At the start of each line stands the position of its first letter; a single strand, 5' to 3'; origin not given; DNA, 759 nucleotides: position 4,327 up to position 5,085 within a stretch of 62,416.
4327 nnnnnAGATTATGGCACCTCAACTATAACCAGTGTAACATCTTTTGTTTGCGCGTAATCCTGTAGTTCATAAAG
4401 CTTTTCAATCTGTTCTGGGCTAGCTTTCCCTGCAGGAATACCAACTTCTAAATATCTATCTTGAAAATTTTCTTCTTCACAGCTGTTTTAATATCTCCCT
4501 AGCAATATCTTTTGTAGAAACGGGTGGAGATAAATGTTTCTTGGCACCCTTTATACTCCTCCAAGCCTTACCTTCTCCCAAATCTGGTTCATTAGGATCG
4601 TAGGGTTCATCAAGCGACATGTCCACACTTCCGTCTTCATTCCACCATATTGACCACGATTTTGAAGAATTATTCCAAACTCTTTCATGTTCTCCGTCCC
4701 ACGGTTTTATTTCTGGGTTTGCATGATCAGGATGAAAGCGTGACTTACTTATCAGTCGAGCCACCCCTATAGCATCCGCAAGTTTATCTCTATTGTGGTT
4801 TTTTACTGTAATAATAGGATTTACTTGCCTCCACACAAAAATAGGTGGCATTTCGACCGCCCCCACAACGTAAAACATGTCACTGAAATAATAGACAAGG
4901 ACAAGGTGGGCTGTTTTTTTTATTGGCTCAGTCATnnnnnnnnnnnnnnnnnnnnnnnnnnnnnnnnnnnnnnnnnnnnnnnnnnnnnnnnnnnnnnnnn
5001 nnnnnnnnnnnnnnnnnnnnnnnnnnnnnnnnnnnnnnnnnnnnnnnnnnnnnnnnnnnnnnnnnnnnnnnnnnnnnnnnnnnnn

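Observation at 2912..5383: Array of four immunity-like paralogs, each preceded by a decayed copy of the last 40-47 codons of a small nuclease-like toxin gene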

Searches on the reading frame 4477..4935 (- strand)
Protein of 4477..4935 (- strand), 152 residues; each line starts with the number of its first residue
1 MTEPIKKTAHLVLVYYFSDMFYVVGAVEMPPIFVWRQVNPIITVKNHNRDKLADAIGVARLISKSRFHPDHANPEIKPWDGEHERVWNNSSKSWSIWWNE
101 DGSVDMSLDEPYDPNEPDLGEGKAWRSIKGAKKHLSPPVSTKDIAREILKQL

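Call 3: search_protein_families(library=pfam, proteins=[window:4477-4935:-], max_evalue=1)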
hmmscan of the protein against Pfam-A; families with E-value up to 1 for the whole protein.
window:4477-4935:- (152 aa): 0 families

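Call 16: find_homologous_proteins(query=window:4477-4935:-, max_evalue=0.001)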
Query window:4477-4935:- (152 aa): 8 proteins with E <= 0.001 among 13 candidates.
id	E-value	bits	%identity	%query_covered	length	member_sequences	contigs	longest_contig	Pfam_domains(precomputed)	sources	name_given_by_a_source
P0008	3.6e-100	350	100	100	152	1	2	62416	-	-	-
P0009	1.2e-63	232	68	100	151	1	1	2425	-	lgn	-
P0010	2.6e-62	227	66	100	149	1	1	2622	-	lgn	-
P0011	1.8e-57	212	64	100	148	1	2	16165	-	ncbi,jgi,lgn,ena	-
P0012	4.7e-53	197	61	97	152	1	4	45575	-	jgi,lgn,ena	-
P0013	1.4e-45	173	57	97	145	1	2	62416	-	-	-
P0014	9.1e-39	151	52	100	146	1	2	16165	-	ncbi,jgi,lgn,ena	-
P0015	2.8e-38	149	48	100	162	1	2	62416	-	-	-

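Call 18: find_encoding_contigs(protein=P0011, flank=8000)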
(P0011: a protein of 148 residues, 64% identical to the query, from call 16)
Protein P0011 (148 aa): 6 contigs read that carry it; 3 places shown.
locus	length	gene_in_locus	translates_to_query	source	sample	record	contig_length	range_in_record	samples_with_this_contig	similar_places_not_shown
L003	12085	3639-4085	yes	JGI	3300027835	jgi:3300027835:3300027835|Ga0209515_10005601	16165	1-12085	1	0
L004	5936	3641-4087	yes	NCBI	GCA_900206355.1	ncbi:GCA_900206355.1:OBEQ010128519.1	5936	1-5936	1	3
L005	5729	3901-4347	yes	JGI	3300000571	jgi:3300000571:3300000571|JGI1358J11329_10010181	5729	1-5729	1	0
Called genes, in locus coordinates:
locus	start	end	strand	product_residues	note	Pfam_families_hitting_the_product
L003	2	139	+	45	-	?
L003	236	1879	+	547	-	-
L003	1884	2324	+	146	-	-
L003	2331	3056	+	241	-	PF21111:CDI_toxin_EC869_like (weak)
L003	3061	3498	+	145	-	-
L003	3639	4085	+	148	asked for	-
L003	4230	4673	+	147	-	-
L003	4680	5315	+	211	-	-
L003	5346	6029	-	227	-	PF00590:TP_methylase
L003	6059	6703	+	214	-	PF09335:VTT_dom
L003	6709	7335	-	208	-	PF01726:LexA_DNA_bind, PF00717:Peptidase_S24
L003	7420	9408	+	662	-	PF00270:DEAD (faint), PF04851:ResIII, PF17757:UvrB_inter, PF27431:UvrB_3rd, PF00271:Helicase_C, PF12344:UvrB, PF02151:UVR (weak)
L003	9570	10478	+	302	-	-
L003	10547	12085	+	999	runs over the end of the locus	PF00005:ABC_tran (faint), PF03193:RsgA_GTPase (faint), PF13476:AAA_23 (faint), PF13555:AAA_29 (faint), PF20720:nSTAND3 (faint), PF17760:UvrA_inter, PF02463:SMC_N (weak), PF17755:UvrA_DNA-bind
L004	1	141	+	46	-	?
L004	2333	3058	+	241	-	PF21111:CDI_toxin_EC869_like (weak)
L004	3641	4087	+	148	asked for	-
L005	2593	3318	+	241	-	PF21111:CDI_toxin_EC869_like (weak)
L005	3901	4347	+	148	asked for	-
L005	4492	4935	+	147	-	-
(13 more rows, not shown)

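Call 19: find_encoding_contigs(protein=P0012, flank=8000)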
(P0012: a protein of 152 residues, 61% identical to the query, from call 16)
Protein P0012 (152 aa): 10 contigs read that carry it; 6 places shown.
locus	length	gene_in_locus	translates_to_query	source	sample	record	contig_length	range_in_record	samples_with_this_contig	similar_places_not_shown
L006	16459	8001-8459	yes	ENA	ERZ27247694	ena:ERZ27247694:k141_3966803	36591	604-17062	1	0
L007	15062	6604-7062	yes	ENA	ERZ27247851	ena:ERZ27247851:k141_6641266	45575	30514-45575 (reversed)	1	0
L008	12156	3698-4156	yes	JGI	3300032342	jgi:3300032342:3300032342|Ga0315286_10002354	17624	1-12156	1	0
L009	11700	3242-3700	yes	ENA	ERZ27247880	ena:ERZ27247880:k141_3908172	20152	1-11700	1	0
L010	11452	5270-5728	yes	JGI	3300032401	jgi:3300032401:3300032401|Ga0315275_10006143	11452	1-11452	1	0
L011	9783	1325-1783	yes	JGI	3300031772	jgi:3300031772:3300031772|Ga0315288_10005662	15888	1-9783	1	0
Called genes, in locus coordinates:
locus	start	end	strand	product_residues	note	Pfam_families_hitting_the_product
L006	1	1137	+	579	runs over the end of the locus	?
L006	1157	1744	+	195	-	PF03703:bPH_2 (weak)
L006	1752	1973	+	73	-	PF18901:DUF5657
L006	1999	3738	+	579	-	-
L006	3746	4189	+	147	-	PF01668:SmpB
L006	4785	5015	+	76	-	PF01541:GIY-YIG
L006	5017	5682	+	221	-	PF00156:Pribosyltran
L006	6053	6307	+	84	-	PF01541:GIY-YIG, PF10544:T5orf172 (weak)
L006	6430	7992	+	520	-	PF21111:CDI_toxin_EC869_like (weak)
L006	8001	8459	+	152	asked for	-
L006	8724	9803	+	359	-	-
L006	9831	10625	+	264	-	PF08713:DNA_alkylation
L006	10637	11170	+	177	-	-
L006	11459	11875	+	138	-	-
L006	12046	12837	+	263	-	PF01975:SurE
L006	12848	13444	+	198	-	-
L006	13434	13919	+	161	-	PF00293:NUDIX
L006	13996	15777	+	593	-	PF01807:Zn_ribbon_DnaG, PF08275:DNAG_N, PF01751:Toprim (weak), PF13155:Toprim_2, PF13662:Toprim_4, PF10410:DnaB_bind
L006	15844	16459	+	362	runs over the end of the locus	PF03979:Sigma70_r1_1 (weak), PF00140:Sigma70_r1_2, PF04542:Sigma70_r2, PF04539:Sigma70_r3, PF04545:Sigma70_r4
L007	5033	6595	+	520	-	PF21111:CDI_toxin_EC869_like (weak)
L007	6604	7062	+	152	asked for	-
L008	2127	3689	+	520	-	PF21111:CDI_toxin_EC869_like (weak)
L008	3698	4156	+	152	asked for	-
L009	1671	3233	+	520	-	PF21111:CDI_toxin_EC869_like (weak)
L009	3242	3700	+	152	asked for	-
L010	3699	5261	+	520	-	PF21111:CDI_toxin_EC869_like (weak)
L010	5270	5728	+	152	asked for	-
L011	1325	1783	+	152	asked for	-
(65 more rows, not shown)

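Call 24: search_protein_families(library=pfam, proteins=[L003:236-1879:+, L006:6430-7992:+, L003:4680-5315:+, L003:2331-3056:+, L006:8724-9803:+], max_evalue=1)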
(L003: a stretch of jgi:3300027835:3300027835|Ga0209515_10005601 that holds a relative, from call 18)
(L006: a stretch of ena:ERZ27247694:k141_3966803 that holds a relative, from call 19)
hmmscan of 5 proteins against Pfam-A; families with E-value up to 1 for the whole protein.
L003:236-1879:+ (547 aa): 2 families
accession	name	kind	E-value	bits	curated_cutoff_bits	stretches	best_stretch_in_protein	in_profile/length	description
PF21111.3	CDI_toxin_EC869_like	-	0.00063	20.4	27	1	445-543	33-122/123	CDI toxin restriction endonuclease-like domain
PF24668.1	KH_Vigilin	-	0.23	11.4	27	1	62-85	26-49/50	Vigilin KH domain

L006:6430-7992:+ (520 aa): 1 family
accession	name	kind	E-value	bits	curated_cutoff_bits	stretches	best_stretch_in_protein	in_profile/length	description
PF21111.3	CDI_toxin_EC869_like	-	1.8e-07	31.8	27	1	420-516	27-122/123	CDI toxin restriction endonuclease-like domain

L003:4680-5315:+ (211 aa): 1 family
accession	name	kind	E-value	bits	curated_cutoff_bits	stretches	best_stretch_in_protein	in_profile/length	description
PF21997.1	DUF6928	-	0.044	13.8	27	1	85-146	82-141/202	Family of unknown function (DUF6928)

L003:2331-3056:+ (241 aa): 1 family
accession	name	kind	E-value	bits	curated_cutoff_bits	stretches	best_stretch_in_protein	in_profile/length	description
PF21111.3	CDI_toxin_EC869_like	-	1.6e-06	28.8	27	1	130-237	16-122/123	CDI toxin restriction endonuclease-like domain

L006:8724-9803:+ (359 aa): 1 family
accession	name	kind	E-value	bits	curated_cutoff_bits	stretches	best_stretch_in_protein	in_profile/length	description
PF20069.4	DUF6465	-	0.061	13.8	26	1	34-66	90-122/130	Family of unknown function (DUF6465)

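Call 25: find_encoding_contigs(protein=P0009, flank=3000)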
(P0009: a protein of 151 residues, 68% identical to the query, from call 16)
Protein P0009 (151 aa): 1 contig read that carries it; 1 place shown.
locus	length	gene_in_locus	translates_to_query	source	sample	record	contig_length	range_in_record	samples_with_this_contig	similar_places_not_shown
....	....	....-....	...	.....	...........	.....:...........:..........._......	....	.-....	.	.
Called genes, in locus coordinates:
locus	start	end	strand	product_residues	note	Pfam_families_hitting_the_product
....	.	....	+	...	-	?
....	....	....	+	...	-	-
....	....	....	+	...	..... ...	-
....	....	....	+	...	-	?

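Call 26: find_encoding_contigs(protein=P0010, flank=3000)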
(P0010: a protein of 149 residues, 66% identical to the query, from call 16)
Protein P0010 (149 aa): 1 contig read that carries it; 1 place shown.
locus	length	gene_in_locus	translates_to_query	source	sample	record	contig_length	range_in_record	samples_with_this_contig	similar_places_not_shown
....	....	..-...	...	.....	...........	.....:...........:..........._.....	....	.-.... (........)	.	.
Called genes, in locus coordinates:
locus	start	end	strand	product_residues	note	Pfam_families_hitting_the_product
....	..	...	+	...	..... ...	-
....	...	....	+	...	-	-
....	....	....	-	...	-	?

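Call 33: find_homologous_proteins(query=L006:6430-7989:+, max_evalue=0.001)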
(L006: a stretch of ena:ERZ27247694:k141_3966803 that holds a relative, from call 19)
Query L006:6430-7989:+ (520 aa): 61 proteins with E <= 0.001 among 7947 candidates.
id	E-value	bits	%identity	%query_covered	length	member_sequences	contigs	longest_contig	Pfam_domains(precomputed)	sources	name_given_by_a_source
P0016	0.0e+0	1189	100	100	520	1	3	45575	PF21111.4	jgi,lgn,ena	-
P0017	8.3e-189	646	57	98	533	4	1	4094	PF21111.4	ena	-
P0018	4.1e-188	644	57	99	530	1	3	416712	PF21111.4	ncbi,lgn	-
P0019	1.2e-183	630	57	99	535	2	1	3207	-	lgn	-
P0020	4.0e-176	605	54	98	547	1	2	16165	-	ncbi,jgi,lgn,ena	-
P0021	1.4e-174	600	55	99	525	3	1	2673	PF21111.4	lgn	-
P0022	1.0e-173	597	56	97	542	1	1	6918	-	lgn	-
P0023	1.1e-141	491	49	97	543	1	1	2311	PF21111.4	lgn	-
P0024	3.9e-133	463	45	96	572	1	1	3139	PF21111.4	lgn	-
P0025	7.7e-121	422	43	91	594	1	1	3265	PF21111.4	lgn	-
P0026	4.1e-112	393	43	96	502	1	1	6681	-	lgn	-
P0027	7.4e-111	389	42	97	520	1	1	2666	-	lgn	-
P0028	1.5e-109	385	41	96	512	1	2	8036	PF21111.4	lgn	-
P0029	6.3e-103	363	39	97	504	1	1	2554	PF21111.4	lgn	-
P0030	9.1e-102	359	41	97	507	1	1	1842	-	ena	-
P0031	2.7e-99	351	41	97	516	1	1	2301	PF21111.4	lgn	-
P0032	7.6e-95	337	43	86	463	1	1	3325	PF21111.4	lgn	-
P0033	6.3e-93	330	38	97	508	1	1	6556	PF21111.4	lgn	-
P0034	1.9e-90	322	39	97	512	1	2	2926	PF21111.4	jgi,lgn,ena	-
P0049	1.5e-62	230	41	63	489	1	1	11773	-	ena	-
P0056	6.8e-59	218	39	62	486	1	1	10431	-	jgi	jgi:hypothetical protein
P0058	3.6e-58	216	38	66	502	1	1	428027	-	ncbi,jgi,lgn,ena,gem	-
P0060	3.1e-57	212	41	64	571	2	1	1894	-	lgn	-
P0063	8.3e-56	208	41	66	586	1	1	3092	-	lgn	-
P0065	9.3e-54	201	38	63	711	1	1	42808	-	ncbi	-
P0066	9.5e-54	201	38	63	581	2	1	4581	-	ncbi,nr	ncbi:MAG: hypothetical protein HY381_02735, partial [Candidatus Chisholmbacteria bacterium]|nr:hypot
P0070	4.3e-50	189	36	68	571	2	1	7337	-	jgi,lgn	-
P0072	4.1e-48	182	36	59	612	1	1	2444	-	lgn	-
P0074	9.1e-47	178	37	62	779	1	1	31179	PF00179.32,PF13828.12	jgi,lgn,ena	-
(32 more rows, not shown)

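Call 34: search_protein_families(library=pfam, proteins=[P0049, P0056, P0058, P0060, P0063, P0065, P0066, P0070, P0072, P0074], max_evalue=0.01)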
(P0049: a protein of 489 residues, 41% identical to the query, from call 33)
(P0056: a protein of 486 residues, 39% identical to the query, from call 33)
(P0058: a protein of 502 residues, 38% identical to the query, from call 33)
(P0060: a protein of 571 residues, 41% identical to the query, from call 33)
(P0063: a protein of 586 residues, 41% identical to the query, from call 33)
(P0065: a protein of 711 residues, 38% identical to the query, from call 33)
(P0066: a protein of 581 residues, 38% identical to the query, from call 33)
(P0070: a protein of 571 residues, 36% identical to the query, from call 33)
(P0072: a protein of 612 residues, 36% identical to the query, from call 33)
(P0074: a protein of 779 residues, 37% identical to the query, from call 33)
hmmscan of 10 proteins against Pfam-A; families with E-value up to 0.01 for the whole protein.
P0049 (489 aa): 0 families

P0056 (486 aa): 0 families

P0058 (502 aa): 0 families

P0060 (571 aa): 0 families

P0063 (586 aa): 0 families

P0065 (711 aa): 0 families

P0066 (581 aa): 0 families

P0070 (571 aa): 0 families

P0072 (612 aa): 0 families

P0074 (779 aa): 2 families
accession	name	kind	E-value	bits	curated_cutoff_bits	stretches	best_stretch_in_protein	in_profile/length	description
PF13828.11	DUF4190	-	6.4e-14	51.9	35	1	418-479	2-61/62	Domain of unknown function (DUF4190)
PF00179.31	UQ_con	-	7e-06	26.1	27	1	55-140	44-132/140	Ubiquitin-conjugating enzyme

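Call 39: search_solved_structures(query=A3, max_evalue=1, show_alignments=2)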
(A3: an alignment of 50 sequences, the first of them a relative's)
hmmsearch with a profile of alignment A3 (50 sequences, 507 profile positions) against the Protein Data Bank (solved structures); distinct sequences matched with E-value up to 1: 2.
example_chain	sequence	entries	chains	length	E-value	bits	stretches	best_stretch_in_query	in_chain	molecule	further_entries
4g6u_A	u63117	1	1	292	2.2e-09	39.6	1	380-506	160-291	EC869 CdiA-CT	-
4zqu_A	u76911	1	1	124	3.5e-05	25.8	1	400-506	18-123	CdiA-CT toxin, Conserved domain protein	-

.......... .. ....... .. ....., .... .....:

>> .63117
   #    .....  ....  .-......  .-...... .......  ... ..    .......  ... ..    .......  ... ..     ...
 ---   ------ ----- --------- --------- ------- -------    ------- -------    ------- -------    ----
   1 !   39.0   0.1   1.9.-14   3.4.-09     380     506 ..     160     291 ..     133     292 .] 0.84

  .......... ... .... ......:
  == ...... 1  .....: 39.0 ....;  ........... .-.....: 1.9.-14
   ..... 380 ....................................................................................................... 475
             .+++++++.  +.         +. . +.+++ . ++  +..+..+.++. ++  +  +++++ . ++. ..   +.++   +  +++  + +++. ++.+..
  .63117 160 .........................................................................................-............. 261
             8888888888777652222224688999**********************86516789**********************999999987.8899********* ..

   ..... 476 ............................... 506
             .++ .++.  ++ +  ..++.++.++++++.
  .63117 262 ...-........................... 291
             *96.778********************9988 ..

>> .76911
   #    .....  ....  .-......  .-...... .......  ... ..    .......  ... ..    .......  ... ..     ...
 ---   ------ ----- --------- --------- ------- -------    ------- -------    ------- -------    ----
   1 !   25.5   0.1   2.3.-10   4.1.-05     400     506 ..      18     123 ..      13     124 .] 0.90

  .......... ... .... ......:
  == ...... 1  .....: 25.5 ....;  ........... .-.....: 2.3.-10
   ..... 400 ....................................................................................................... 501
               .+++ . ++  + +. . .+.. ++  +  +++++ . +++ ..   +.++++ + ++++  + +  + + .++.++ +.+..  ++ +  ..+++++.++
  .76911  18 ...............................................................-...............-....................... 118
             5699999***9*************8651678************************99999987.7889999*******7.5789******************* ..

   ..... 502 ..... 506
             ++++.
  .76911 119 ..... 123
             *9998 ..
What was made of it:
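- A profile of 50 relatives hits 4G6U_A at E=2.2e-9 and 4ZQU_A at E=3.5e-5, covering the domain to its last residue (call 39).
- Tried and rejected: A profile was needed (call 39).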

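Call 41: predict_structure(alignment_id=A1)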
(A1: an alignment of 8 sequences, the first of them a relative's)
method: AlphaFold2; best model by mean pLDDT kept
length: 152 residues; sequences in the alignment: 8
mean_pLDDT: 87.5   pTM: 0.84
mean pLDDT of the five models: 87.5, 87.2, 87.0, 86.6, 84.7
residues with pLDDT >= 90: 89; 70-90: 45; 50-70: 13; < 50: 5
segments of 3 or more residues with pLDDT < 50: 1-3
pLDDT, mean of each block of 10 residues (from residue 1): 65 95 94 89 93 98 92 89 87 94 93 63 71 93 96 87
secondary structure, 60 per line:
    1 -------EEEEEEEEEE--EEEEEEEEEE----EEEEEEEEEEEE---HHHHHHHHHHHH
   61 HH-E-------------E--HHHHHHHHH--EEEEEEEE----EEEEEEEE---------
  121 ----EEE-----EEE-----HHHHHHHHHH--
elements in order: E8-17 E20-29 E34-45 H49-62 H81-89 E92-99 E104-111 E125-127 E133-135 H141-150
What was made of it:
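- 4477..4935 (-): B1: immunity protein, 152 aa, CdiI-EC869-like fold. It is the probable cognate of A (loop type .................). AF2 model with pLDDT 87.5 (call 41).
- Its variable loop, residues ~110-125, is the low-confidence part of the model (call 41).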

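Call 44: fold_search(model_id=the predicted structure, library=pdb)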
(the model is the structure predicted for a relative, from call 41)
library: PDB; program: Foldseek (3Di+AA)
matches with E <= 10: 837; with E <= 0.001: 0
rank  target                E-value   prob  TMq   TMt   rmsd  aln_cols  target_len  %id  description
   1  4g6u_B                2.5e-02  0.99  0.51  0.48   7.2       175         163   14  CdiA-CT/CdiI toxin and immunity complex from Escherichia coli (released 2012-12-12)
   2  4zqw_B                3.6e-02  1.00  0.64  0.59   4.7       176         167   12  CdiI from Escherichia coli EC869 in complex with a macrocyclic peptide (released 2015-10-28)
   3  3dpp_B                1.7e-01  0.20  0.22  0.17  14.1       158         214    8  Crystal structure of the substrate binding domain of E. coli DnaK in complex with a long pyrrhocoricin-derived inhibit (released 2009-03-10)
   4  8u6y_M                1.9e-01  0.07  0.18  0.14  16.4       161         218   10  Preholo-Proteasome from Beta 3 D205 deletion (released 2024-04-17)
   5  1q5r_H                2.0e-01  0.07  0.17  0.13  16.9       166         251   10  The Rhodococcus 20S proteasome with unprocessed pro-peptides (released 2003-12-16)
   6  8qyn_O                2.2e-01  0.08  0.18  0.15  18.2       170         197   14  Human 20S proteasome assembly intermediate structure 5 (released 2024-02-21)
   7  6tu3_M                2.6e-01  0.09  0.20  0.16  18.1       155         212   12  Rat 20S proteasome (released 2020-05-13)
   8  8qyo_L                2.7e-01  0.06  0.18  0.15  17.9       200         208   11  Human proteasome 20S core particle (released 2024-02-21)
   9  9uf8_J                2.9e-01  0.07  0.20  0.14  17.5       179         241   11  The cryo-EM structure of 26S proteasome-Midnolin complex in the MA state (released 2025-09-10)
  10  8j67_B                3.0e-01  0.13  0.23  0.20  10.5       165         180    8  Crystal structure of Toxoplasma gondii M2AP (released 2023-08-30)
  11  3nws_A                3.0e-01  0.09  0.18  0.15  16.5       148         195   12  Crystal structure of the N-terminal domain of the yeast telomere-binding and telomerase regulatory protein Cdc13 (released 2010-09-22)
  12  7w3a_G                3.0e-01  0.07  0.17  0.13  16.8       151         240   10  Structure of USP14-bound human 26S proteasome in substrate-engaged state ED4_USP14 (released 2022-05-04)
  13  6tu3_D                3.0e-01  0.06  0.19  0.15  17.7       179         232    9  Rat 20S proteasome (released 2020-05-13)
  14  6bty_B                3.2e-01  0.08  0.19  0.21  16.2       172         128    5  Crystal structure of the PI3KC2alpha C2 domain in space group P41212 (released 2018-10-17)
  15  9y1o_C                3.4e-01  0.07  0.19  0.14  16.2       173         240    8  The structure of the Plasmodium falciparum 20S proteasome (released 2025-10-08)
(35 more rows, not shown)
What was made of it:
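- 4477..4935 (-): Foldseek top two hits are 4g6u_B and 4zqw_B (prob 0.99 and 1.00, TM 0.51 and 0.64); all other hits have TM ~0.2 (call 44).
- On CdiI-EC869 (o11/TA271) immunity family: The next hits have TM ~0.2 (call 44).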

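Call 45: find_related_loci(query=A1, collection=genome_contigs, flank=6000)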
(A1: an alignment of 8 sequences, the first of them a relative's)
Query A1 (152 aa) in genome_contigs; peptide patterns used: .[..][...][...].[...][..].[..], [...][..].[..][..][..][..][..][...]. (x = any residue, [..] = any of these).
54 stretches matched a pattern, but none encodes a relative of the query by tblastn (E <= 1e-3).
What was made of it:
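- Tried and rejected: The GTDB genome scan found no B relative (call 45).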

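Call 49: find_related_loci(query=A4, collection=genome_contigs, flank=6000)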
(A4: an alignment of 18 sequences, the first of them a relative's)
Query A4 (520 aa) in genome_contigs; peptide patterns used: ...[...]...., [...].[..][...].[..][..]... (x = any residue, [..] = any of these).
21 stretches matched a pattern; 3 encode a relative of the query (tblastn E <= 1e-3); 3 distinct loci.
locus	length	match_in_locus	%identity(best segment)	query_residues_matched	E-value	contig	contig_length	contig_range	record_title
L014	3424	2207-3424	85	1-406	0e+0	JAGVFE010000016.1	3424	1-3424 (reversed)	MAG: Candidatus Woesebacteria bacterium isolate DeMMO2_52 c_000000060545, whole genome shotgun sequence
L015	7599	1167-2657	40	19-519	6e-113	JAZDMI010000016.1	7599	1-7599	MAG: Candidatus Gottesmanbacteria bacterium isolate MEGAHIT-group-0.642 k141_13111169, whole genome shotgun sequence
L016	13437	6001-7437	36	22-519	7e-89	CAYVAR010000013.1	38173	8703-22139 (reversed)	MAG TPA_asm: uncultured Gammaproteobacteria bacterium isolate binchicken_co110_1166 genome assembly, contig: NODE_2467_l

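Call 50: find_related_loci(query=A1, collection=metagenome_contigs, flank=5000)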
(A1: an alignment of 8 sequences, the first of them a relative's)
Query A1 (152 aa) in metagenome_contigs; peptide patterns used: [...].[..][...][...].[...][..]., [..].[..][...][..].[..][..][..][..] (x = any residue, [..] = any of these).
173 stretches matched a pattern; 5 encode a relative of the query (tblastn E <= 1e-3); 5 distinct loci.
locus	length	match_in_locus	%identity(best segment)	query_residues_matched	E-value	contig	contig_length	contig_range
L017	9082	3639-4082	64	1-152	2e-61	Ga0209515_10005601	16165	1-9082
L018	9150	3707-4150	61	5-152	1e-57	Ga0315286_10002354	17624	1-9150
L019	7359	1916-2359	52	1-152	8e-49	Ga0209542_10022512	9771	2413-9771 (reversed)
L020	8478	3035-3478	52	1-152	8e-49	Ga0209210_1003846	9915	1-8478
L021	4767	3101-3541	43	1-151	2e-31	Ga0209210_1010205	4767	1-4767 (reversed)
